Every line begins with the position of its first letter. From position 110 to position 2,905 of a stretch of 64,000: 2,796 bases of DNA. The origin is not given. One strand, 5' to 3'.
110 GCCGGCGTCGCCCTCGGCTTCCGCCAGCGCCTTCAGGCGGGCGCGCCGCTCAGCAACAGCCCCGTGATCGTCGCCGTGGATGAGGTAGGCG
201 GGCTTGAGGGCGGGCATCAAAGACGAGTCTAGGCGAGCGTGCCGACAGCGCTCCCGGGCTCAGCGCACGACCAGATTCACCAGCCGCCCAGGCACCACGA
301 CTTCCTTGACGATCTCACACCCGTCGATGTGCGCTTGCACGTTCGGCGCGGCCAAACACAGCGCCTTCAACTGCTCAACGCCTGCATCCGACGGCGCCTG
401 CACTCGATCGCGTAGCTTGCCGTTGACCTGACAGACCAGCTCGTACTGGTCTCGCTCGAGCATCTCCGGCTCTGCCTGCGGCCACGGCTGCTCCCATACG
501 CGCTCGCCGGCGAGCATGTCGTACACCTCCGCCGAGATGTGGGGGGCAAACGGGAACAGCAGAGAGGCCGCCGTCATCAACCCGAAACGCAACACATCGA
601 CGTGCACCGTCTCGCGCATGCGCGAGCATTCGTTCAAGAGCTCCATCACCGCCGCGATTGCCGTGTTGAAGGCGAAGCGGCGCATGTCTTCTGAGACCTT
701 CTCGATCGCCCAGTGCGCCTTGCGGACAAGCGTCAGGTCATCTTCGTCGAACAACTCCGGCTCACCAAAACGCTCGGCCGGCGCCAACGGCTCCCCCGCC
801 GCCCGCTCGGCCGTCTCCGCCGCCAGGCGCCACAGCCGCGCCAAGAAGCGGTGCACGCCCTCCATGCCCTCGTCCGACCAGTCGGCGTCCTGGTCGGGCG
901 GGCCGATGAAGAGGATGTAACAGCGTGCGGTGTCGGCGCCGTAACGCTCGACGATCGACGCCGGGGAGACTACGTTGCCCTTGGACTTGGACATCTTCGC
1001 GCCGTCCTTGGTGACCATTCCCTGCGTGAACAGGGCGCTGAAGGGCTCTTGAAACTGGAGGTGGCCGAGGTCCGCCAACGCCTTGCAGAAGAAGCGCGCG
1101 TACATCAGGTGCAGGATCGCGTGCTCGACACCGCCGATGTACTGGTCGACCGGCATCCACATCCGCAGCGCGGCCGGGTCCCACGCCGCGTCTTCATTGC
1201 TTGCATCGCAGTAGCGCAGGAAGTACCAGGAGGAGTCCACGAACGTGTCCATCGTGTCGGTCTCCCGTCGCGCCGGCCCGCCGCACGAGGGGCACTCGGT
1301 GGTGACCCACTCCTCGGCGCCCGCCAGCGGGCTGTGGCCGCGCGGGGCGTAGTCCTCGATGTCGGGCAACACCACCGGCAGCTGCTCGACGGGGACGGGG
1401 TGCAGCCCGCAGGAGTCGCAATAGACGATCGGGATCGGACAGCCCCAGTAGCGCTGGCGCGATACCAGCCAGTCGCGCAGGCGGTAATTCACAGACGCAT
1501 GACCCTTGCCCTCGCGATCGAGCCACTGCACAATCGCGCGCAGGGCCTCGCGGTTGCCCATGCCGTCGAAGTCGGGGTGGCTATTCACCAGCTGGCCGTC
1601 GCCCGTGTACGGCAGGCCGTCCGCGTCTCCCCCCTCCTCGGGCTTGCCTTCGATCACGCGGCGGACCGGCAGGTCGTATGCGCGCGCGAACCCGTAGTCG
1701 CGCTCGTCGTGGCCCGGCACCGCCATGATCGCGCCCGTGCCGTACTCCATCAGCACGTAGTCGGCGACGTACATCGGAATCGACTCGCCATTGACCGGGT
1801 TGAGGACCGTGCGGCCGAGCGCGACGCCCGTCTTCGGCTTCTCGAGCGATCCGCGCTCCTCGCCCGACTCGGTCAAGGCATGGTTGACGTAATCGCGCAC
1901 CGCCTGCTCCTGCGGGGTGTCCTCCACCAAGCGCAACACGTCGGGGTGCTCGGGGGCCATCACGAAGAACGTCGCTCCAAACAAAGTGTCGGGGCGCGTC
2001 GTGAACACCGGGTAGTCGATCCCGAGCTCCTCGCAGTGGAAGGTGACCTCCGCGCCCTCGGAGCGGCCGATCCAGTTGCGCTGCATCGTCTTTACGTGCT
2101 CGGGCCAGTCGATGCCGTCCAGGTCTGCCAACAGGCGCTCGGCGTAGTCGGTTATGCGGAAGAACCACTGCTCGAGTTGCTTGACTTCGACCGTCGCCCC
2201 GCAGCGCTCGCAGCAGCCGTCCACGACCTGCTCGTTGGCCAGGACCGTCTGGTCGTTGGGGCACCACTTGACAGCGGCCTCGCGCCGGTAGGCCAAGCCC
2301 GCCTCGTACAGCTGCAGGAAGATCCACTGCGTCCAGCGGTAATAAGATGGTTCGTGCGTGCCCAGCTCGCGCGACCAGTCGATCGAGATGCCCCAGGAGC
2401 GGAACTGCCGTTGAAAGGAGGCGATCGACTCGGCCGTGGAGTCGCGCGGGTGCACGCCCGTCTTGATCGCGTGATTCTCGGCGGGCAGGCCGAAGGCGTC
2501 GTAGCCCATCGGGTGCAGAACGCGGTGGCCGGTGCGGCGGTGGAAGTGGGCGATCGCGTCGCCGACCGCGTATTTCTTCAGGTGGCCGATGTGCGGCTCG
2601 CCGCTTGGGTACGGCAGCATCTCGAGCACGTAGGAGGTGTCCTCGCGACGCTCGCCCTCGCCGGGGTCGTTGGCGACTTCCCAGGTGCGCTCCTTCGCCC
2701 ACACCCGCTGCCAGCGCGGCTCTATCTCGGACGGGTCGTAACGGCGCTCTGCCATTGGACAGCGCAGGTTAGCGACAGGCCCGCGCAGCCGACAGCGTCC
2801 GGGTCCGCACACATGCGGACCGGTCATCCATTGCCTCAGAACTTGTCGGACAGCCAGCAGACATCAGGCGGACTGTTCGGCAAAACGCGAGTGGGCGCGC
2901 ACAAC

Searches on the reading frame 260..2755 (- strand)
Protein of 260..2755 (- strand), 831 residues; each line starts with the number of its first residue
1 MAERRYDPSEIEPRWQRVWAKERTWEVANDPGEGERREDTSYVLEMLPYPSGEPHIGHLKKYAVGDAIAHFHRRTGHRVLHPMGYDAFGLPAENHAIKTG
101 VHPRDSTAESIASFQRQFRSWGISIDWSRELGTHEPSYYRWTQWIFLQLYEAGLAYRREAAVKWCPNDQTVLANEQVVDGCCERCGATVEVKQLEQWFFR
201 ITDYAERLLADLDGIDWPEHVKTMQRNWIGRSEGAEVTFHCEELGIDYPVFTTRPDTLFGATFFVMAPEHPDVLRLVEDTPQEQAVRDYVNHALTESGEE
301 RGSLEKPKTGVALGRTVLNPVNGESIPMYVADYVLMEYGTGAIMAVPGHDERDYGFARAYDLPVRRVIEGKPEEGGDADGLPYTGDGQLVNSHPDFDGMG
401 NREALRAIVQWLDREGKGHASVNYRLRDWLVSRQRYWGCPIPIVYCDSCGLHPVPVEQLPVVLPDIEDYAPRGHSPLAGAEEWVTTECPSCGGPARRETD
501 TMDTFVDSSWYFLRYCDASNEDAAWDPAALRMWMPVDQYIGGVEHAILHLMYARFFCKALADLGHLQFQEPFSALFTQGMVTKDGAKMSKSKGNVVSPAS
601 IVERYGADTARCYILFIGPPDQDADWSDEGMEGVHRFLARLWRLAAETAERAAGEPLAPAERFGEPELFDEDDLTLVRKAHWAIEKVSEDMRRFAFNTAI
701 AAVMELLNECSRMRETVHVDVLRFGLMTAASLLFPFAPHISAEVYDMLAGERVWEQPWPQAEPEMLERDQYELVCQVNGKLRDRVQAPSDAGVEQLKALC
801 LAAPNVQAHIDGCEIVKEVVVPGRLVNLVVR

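Call 86: find_encoding_contigs(protein=window:260-2755:-, flank=10000, max_places=2)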
Protein window:260-2755:- (831 aa): 2 contigs read that carry it; 1 place shown.
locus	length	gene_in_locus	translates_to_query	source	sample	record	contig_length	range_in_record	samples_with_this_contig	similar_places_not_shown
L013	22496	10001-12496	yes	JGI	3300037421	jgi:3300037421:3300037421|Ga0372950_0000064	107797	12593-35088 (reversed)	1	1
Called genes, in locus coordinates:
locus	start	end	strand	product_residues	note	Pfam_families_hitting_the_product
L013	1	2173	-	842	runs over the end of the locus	PF02687:FtsX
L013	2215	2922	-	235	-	PF00005:ABC_tran, PF13304:AAA_21 (weak)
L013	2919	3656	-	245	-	PF00005:ABC_tran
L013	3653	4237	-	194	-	PF03551:PadR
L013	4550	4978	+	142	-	-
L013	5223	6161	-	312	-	-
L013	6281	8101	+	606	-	PF05935:Arylsulfotrans, PF14269:Arylsulfotran_2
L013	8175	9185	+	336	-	PF01965:DJ-1_PfpI, PF00165:HTH_AraC, PF12833:HTH_18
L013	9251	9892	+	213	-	PF01965:DJ-1_PfpI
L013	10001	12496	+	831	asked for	PF00133:tRNA-synt_1, PF09334:tRNA-synt_1g, PF13603:tRNA-synt_1_2, PF00133:tRNA-synt_1, PF09334:tRNA-synt_1g, PF08264:Anticodon_1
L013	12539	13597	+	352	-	PF21694:DNA_pol3_delta_C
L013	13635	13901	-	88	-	PF01649:Ribosomal_S20p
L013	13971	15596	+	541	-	PF03023:MurJ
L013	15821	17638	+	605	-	PF00009:GTP_EFTU, PF22042:EF-G_D2, PF03144:GTP_EFTU_D2, PF00679:EFG_C, PF06421:LepA_C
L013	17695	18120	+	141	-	PF12833:HTH_18, PF00165:HTH_AraC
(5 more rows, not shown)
